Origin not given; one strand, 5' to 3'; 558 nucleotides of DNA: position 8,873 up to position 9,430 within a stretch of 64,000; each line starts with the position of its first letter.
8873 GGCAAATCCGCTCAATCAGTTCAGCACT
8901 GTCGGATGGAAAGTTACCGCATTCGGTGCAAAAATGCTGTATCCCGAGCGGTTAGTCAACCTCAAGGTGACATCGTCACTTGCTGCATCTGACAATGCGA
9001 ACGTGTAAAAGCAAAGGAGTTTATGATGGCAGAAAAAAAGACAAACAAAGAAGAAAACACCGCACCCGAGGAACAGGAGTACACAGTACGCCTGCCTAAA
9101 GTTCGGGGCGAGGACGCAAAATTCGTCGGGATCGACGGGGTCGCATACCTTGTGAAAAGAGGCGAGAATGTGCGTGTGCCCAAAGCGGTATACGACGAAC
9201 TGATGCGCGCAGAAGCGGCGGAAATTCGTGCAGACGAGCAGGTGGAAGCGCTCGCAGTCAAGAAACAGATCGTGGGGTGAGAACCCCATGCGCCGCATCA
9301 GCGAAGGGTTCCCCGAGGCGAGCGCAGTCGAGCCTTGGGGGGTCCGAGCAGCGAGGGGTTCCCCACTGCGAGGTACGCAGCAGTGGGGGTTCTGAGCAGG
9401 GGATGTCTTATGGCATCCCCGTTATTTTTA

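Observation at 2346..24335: A phage-specific promoter-like motif, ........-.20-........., heads each of the four rightward blocks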

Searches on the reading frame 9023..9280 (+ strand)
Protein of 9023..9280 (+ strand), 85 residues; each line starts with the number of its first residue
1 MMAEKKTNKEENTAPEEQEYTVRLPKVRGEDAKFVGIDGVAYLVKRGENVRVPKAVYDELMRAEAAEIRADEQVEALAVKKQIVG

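Call 7: search_protein_families(library=phrogs, proteins=[window:9023-9280:+], max_evalue=0.001)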
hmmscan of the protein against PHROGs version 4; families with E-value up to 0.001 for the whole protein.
window:9023-9280:+ (85 aa): 1 family
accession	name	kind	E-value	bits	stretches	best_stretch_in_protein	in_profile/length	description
phrog_15239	-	unknown function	1e-08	36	1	28-76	35-83/96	-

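Call 8: search_protein_families(library=pfam, proteins=[window:9023-9280:+], max_evalue=0.001)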
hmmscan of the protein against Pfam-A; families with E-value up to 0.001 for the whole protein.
window:9023-9280:+ (85 aa): 0 families
